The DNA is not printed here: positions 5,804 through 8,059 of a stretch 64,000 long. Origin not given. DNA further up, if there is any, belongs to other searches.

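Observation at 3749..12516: Uncharacterised envelope module: two-component system, tandem duplicated Cys-rich beta-propeller exoproteins and a TonB-dependent receptor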

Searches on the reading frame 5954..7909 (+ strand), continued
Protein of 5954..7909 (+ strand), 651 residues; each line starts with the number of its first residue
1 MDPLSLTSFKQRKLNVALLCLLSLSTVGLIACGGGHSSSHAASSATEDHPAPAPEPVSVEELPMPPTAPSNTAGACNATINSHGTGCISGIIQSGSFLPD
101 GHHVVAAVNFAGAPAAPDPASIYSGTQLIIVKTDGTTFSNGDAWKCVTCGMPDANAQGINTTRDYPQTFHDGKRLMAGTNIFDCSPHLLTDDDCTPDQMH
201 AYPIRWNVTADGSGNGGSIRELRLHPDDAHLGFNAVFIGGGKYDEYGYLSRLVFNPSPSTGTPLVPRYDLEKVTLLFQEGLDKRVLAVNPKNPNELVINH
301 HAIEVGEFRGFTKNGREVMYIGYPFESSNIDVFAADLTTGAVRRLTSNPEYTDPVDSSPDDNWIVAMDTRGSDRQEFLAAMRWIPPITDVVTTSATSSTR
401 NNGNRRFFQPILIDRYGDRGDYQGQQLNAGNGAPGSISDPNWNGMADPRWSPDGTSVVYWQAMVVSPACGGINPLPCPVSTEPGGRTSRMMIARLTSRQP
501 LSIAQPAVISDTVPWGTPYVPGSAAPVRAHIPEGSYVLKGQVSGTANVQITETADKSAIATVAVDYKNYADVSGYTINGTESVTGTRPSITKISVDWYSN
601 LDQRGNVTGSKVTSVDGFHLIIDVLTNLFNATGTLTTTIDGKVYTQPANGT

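Call 30: fold_search(model_id=the predicted structure, library=pdb)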
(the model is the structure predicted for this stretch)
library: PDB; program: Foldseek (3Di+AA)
matches with E <= 10: 927; with E <= 0.001: 271
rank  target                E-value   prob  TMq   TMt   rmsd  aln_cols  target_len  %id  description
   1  2ojh                  1.5e-07  1.00  0.23  0.50   6.1       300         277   15  The structure of putative TolB from Agrobacterium tumefaciens (released 2007-02-27)
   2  8wt1_D                2.4e-07  1.00  0.29  0.29  20.2       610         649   10  Crystal structure of S9 carboxypeptidase from Geobacillus sterothermophilus (released 2024-03-13)
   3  1k32_A                3.6e-07  1.00  0.18  0.12  29.0       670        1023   11  Crystal structure of the tricorn protease (released 2001-12-05)
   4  8wt1_A                4.0e-07  1.00  0.27  0.27  22.4       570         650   10  Crystal structure of S9 carboxypeptidase from Geobacillus sterothermophilus (released 2024-03-13)
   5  8wt1_C                5.0e-07  1.00  0.27  0.27  20.7       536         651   10  Crystal structure of S9 carboxypeptidase from Geobacillus sterothermophilus (released 2024-03-13)
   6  8wt1_F                6.9e-07  1.00  0.26  0.26  22.5       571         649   10  Crystal structure of S9 carboxypeptidase from Geobacillus sterothermophilus (released 2024-03-13)
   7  2w8b_B                7.7e-07  1.00  0.21  0.32  21.2       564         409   10  Crystal structure of processed TolB in complex with Pal (released 2009-02-17)
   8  9n73_LH               7.7e-07  0.96  0.19  0.16  27.3       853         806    7  SSU processome maturation and disassembly, State G (released 2025-10-29)
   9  8wt1_H                8.1e-07  1.00  0.26  0.26  22.1       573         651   11  Crystal structure of S9 carboxypeptidase from Geobacillus sterothermophilus (released 2024-03-13)
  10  7mx5_B                9.0e-07  1.00  0.25  0.39  16.5       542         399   13  Crystal structure of TolB from Acinetobacter baumannii (released 2021-05-26)
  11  6igr_B                1.1e-06  1.00  0.20  0.22  22.7       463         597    9  Crystal structure of S9 peptidase (S514A mutant in inactive state) from Deinococcus radiodurans R1 (released 2018-11-14)
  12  8snb_4B               1.1e-06  0.80  0.12  0.13  28.1       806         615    8  atomic model of sea urchin sperm doublet microtubule (48-nm periodicity) (released 2023-06-28)
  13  4r40_C                1.1e-06  1.00  0.21  0.33  19.6       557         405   10  Crystal Structure of TolB/Pal complex from Yersinia pestis. (released 2014-09-03)
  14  3iax_A                1.2e-06  1.00  0.21  0.32  20.1       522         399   12  The crystal structure of the TolB box of Colicin A in complex with TolB reveals important differences in the recruitme (released 2009-10-13)
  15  8wt1_G                1.2e-06  1.00  0.17  0.18  24.4       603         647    9  Crystal structure of S9 carboxypeptidase from Geobacillus sterothermophilus (released 2024-03-13)
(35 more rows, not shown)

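Call 31: search_protein_families(library=pfam, proteins=[L002:11803-12684:+, L002:2747-5929:+, L010:3082-3744:+, L052:8659-9285:+, L002:7554-9896:+, L070:4892-6934:+, L028:6119-7477:-, L055:3959-5617:+, L023:2567-4198:-, L074:7579-9183:+], max_evalue=0.001)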
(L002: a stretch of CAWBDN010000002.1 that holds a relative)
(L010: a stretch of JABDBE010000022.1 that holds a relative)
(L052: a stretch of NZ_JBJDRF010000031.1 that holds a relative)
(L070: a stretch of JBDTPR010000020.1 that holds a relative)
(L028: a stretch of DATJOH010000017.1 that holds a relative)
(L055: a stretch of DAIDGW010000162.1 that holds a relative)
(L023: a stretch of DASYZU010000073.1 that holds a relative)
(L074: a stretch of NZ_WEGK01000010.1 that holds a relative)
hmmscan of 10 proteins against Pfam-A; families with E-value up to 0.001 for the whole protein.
L002:11803-12684:+ (294 aa): 6 families
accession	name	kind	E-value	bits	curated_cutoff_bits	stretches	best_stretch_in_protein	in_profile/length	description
PF13561.12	adh_short_C2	-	3.7e-56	190.8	27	1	60-293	3-235/236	Enoyl-(Acyl carrier protein) reductase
PF00106.31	adh_short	-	4.2e-48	163.9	26.6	1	54-241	3-189/195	short chain dehydrogenase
PF08659.16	KR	-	3.7e-08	33.9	22.6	1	54-215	3-163/180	KR domain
PF23441.1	SDR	-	1.8e-07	31.3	27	1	49-245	5-201/258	SDR-like rossmann domain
PF01370.27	Epimerase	-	4.1e-05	23.5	20.9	1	54-124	1-64/240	NAD dependent epimerase/dehydratase family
PF16363.11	GDP_Man_Dehyd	-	0.0002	21.4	27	1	55-124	1-75/332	GDP-mannose 4,6 dehydratase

L002:2747-5929:+ (1061 aa): 5 families
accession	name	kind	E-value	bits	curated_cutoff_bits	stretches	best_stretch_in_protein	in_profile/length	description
PF25183.1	OMP_b-brl_4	-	2.2e-208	695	30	1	251-1054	1-838/838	Outer membrane beta barrel domain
PF13620.12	CarboxypepD_reg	-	4.6e-20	72.2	32.3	1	34-114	2-82/82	Carboxypeptidase regulatory-like domain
PF00593.30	TonB_dep_Rec_b-barrel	-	5.8e-06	26.9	27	1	393-762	9-277/436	TonB dependent receptor-like, beta-barrel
PF17210.9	SdrD_B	-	0.00035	21.2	29.7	1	40-125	18-101/112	SdrD B-like domain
PF13715.12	CarbopepD_reg_2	-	0.0007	20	32.2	0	34-111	1-74/88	CarboxypepD_reg-like domain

L010:3082-3744:+ (221 aa): 1 family
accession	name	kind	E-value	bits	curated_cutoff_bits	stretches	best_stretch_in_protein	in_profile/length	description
PF00440.29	TetR_N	-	6.6e-13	48.7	24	1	19-62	1-44/47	Bacterial regulatory proteins, tetR family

L052:8659-9285:+ (209 aa): 1 family
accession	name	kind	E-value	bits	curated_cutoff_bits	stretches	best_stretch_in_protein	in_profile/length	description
PF00440.29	TetR_N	-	2.9e-07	30.6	24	1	46-85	6-45/47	Bacterial regulatory proteins, tetR family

L002:7554-9896:+ (781 aa): 3 families
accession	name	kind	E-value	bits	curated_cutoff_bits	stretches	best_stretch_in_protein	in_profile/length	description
PF00933.27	Glyco_hydro_3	-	8.6e-65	219.7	27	1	71-376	1-316/316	Glycosyl hydrolase family 3 N terminal domain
PF01915.27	Glyco_hydro_3_C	-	6.2e-54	183.4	31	1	414-662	2-200/200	Glycosyl hydrolase family 3 C-terminal domain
PF14310.12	Fn3-like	-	6.7e-23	81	25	1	700-769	2-71/71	Fibronectin type III-like domain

L070:4892-6934:+ (681 aa): 2 families
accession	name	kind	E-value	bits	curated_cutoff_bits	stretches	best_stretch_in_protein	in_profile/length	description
PF00801.26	PKD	-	4.8e-07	30.1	23.5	1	583-662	8-73/80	PKD domain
PF18911.6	PKD_4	-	9.2e-06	26.1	27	1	583-665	11-79/85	PKD domain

L028:6119-7477:- (453 aa): 1 family
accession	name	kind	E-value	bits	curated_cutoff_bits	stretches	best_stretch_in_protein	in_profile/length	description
PF00067.27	p450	-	1.7e-24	86.9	22.8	1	232-395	239-431/462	Cytochrome P450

L055:3959-5617:+ (553 aa): 1 family
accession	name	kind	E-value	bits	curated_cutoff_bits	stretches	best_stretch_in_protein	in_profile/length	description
PF01229.23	Glyco_hydro_39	-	6.7e-87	292.7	26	1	88-520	10-453/472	Glycosyl hydrolases family 39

L023:2567-4198:- (544 aa): 1 family
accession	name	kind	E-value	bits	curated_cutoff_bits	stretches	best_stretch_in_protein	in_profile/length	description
PF03662.20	Glyco_hydro_79n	-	3.5e-06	26.7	23.1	1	114-386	48-318/318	Glycosyl hydrolase family 79, N-terminal domain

L074:7579-9183:+ (535 aa): 1 family
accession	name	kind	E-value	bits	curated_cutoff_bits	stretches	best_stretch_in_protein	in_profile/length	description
PF00171.27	Aldedh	-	2.6e-141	471.8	23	1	75-530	7-461/461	Aldehyde dehydrogenase family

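Call 40: find_homologous_proteins(query=A2, max_evalue=1e-30)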
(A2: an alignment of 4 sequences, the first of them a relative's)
Query A2 (4 sequences) (630 aa, profile of the alignment): 941 proteins with E <= 1e-30 among 8000 candidates; the best 120 are listed.
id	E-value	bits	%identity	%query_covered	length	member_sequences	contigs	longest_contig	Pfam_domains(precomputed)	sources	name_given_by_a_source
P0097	0.0e+0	1326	65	95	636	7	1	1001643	PF26549.1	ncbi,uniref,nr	ncbi:Six-bladed beta-propeller TolB-like protein [Lasiodiplodia theobromae]|uniref:Six-bladed beta-p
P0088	0.0e+0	1320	66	95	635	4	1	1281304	PF26549.1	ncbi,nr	ncbi:Six-bladed beta-propeller TolB-like protein [Neofusicoccum parvum]|nr:Six-bladed beta-propeller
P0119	0.0e+0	1317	66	94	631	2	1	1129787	-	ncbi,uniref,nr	ncbi:hypothetical protein B0J12DRAFT_84738 [Macrophomina phaseolina]|uniref:Saponin hydrolase n=1 Ta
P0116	0.0e+0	1267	100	100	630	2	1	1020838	-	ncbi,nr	ncbi:hypothetical protein HD806DRAFT_502244 [Xylariaceae sp. AK1471]|nr:hypothetical protein HD806DR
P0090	0.0e+0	1254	65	100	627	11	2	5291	PF26549.1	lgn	-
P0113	0.0e+0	1183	65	100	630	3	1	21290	PF26549.1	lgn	-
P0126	0.0e+0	1175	82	100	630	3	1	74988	-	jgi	-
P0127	0.0e+0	1160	82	95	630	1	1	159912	-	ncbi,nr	ncbi:hypothetical protein F5Y17DRAFT_351509 [Xylariaceae sp. FL0594]|nr:hypothetical protein F5Y17DR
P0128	0.0e+0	1158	64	95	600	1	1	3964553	-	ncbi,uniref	ncbi:hypothetical protein SLS55_003756 [Diplodia seriata]|uniref:Saponin hydrolase n=1 Tax=Diplodia 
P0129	0.0e+0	1135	80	100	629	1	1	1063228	-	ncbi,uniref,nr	ncbi:putative saponin hydrolase precursor [Rosellinia necatrix]|uniref:Putative saponin hydrolase n=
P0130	0.0e+0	1135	81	94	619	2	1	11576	-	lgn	-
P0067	0.0e+0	1126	71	96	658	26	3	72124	-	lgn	-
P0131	0.0e+0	1122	78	100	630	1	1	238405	-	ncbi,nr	ncbi:hypothetical protein F4802DRAFT_601173 [Xylaria palmicola]|nr:hypothetical protein F4802DRAFT_6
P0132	0.0e+0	1113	78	100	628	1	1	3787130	-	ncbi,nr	ncbi:hypothetical protein F4859DRAFT_12265 [Xylaria cf. heliscus]|nr:hypothetical protein F4859DRAFT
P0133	0.0e+0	1103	73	94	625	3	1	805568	-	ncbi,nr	ncbi:hypothetical protein K449DRAFT_435762 [Hypoxylon sp. EC38]|nr:hypothetical protein K449DRAFT_43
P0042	0.0e+0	1024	61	99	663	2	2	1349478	-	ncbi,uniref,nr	ncbi:hypothetical protein [Actinomadura fibrosa]|uniref:Saponin hydrolase n=1 Tax=Actinomadura fibro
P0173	0.0e+0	1011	58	100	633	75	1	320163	-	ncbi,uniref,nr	ncbi:hypothetical protein P875_00095542 [Aspergillus parasiticus SU-1]|uniref:Saponin hydrolase n=1 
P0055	0.0e+0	1010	60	95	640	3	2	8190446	PF26549.1,PF07676.19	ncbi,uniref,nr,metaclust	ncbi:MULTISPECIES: TolB family protein [Pseudofrankia]|uniref:TolB family protein n=1 Tax=Pseudofran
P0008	3.1e-293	992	59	100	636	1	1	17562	-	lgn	-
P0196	1.1e-289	980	59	96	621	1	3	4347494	PF26549.1,PF07676.19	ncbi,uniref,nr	ncbi:hypothetical protein ASPWEDRAFT_37901 [Aspergillus wentii DTO 134E9]|uniref:Saponin hydrolase n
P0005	1.0e-288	977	59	96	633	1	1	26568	-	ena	-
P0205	2.9e-288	975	59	94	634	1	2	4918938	PF26549.1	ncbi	ncbi:hypothetical protein ACJ41O_011960 [Fusarium nematophilum]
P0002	2.6e-287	972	60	95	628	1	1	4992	-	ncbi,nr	ncbi:MAG TPA: hypothetical protein VFM32_00810 [Spongiibacteraceae bacterium]|nr:hypothetical protei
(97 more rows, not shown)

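Call 41: list_cluster_members(proteins=[P0173, P0205, P0196])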
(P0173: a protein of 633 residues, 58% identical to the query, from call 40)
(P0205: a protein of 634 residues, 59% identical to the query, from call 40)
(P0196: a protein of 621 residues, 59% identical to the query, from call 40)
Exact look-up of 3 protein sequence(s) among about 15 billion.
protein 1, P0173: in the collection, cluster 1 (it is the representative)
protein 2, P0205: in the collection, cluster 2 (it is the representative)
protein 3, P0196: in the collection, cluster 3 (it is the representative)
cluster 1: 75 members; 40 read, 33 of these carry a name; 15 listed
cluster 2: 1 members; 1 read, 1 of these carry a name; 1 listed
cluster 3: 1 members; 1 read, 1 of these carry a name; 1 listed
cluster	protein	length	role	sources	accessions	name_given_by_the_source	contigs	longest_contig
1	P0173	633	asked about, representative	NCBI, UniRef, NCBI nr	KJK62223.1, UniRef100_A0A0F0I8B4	hypothetical protein P875_00095542 [Aspergillus parasiticus SU-1] | Saponin hydrolase n=1 Tax=Aspergillus parasiticus (strain ATCC 56775 / NRRL 5862 / SRRC ...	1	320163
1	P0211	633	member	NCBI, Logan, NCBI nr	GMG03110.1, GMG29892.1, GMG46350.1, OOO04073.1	unnamed protein product [Aspergillus oryzae var. brunneus] | hypothetical protein OAory_01049200 [Aspergillus oryzae]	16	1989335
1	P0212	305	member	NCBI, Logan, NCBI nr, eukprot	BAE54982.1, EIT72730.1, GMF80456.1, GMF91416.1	unnamed protein product [Aspergillus oryzae] | unnamed protein product [Aspergillus oryzae RIB40] | EIT72730.1 carboxylesterase [Aspergillus oryzae 3.042]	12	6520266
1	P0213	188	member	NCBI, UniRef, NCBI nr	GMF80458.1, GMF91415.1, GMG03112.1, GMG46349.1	unnamed protein product [Aspergillus oryzae] | Unnamed protein product n=1 Tax=Aspergillus oryzae var. brunneus TaxID=332754 ...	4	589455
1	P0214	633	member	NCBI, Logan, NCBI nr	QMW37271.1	hypothetical protein G4B11_000507 [Aspergillus flavus]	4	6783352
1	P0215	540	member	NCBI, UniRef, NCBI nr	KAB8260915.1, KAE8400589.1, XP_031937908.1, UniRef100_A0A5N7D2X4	carboxylesterase [Aspergillus pseudonomiae] | Carboxylic ester hydrolase n=1 Tax=Aspergillus pseudonomiae TaxID=1506151 ...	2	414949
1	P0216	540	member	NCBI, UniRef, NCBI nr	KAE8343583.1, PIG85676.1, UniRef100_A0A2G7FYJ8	hypothetical protein BDV24DRAFT_161258 [Aspergillus arachidicola] | Carboxylic ester hydrolase n=1 Tax=Aspergillus arachidicola TaxID=656916 ...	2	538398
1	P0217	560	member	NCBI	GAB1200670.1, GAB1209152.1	hypothetical protein APSETT444_010045 [Aspergillus pseudonomiae]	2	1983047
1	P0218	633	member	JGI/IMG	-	hypothetical protein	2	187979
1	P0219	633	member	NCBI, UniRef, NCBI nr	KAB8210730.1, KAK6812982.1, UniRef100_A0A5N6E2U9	hypothetical protein BDV34DRAFT_236548 [Aspergillus parasiticus] | Saponin hydrolase n=1 Tax=Aspergillus parasiticus TaxID=5067 RepID=A0A5N6E2U9_ASPPA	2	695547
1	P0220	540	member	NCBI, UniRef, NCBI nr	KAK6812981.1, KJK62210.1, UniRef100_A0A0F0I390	Carboxylesterase family protein [Aspergillus parasiticus SU-1] | Carboxylic ester hydrolase n=1 Tax=Aspergillus parasiticus (strain ATCC 56775 / NRRL 5862 ...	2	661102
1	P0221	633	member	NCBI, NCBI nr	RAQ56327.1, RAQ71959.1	saponin hydrolase precursor [Aspergillus flavus]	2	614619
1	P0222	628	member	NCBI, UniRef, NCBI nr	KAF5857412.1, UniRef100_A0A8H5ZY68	hypothetical protein ETB97_005796 [Aspergillus alliaceus] | Saponin hydrolase n=1 Tax=Petromyces alliaceus TaxID=209559 RepID=A0A8H5ZY68_PETAA | hypothetical protein ETB97_005796 [Aspergillus burnettii]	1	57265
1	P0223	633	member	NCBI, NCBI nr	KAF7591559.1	hypothetical protein BBP40_001439 [Aspergillus hancockii]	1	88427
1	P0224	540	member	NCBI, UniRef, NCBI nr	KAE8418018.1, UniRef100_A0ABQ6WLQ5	carboxylesterase [Aspergillus pseudocaelatus] | Carboxylic ester hydrolase n=1 Tax=Aspergillus pseudocaelatus TaxID=1825620 ...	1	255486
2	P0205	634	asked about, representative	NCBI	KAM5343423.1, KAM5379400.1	hypothetical protein ACJ41O_011960 [Fusarium nematophilum]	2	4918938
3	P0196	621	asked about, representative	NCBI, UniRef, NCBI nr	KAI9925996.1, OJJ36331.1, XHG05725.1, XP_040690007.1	hypothetical protein ASPWEDRAFT_37901 [Aspergillus wentii DTO 134E9] | Saponin hydrolase n=1 Tax=Aspergillus wentii DTO 134E9 TaxID=1073089 ... | uncharacterized protein ASPWEDRAFT_37901 [Aspergillus wentii DTO 134E9]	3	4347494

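Call 43: find_encoding_contigs(protein=P0002, flank=10000, max_places=3)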
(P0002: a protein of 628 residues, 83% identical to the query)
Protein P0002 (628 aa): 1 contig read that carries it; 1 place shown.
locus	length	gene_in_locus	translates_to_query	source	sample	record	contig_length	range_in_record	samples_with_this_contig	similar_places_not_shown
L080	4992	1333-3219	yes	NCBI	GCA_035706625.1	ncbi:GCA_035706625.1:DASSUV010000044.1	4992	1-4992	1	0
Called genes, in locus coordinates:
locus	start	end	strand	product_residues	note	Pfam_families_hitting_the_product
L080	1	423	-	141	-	?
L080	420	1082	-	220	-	PF00072:Response_reg, PF00486:Trans_reg_C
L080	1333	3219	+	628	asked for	-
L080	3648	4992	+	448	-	?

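Call 44: find_encoding_contigs(protein=P0005, flank=10000, max_places=3)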
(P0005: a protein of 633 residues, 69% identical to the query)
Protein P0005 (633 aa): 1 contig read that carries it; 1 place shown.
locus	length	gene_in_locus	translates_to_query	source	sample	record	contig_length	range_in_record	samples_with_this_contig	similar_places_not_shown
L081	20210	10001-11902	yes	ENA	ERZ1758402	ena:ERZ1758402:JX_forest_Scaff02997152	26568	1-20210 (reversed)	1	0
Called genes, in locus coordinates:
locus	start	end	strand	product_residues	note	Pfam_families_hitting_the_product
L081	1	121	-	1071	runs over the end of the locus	PF13620:CarboxypepD_reg, PF25183:OMP_b-brl_4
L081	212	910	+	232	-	PF00440:TetR_N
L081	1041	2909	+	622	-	PF07519:Tannase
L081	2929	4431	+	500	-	PF08309:LVIVD (faint)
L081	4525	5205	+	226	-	PF00378:ECH_1, PF16113:ECH_2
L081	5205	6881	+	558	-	PF00501:AMP-binding, PF13193:AMP-binding_C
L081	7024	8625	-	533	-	PF03662:Glyco_hydro_79n (weak)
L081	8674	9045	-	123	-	-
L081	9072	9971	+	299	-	PF00106:adh_short, PF08659:KR, PF13561:adh_short_C2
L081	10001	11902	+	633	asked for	-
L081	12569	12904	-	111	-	PF12732:YtxH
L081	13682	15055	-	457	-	PF04892:VanZ-LLP1, PF13385:Laminin_G_3 (weak)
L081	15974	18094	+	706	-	PF05448:AXE1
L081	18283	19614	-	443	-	PF00083:Sugar_tr, PF07690:MFS_1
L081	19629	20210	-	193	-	?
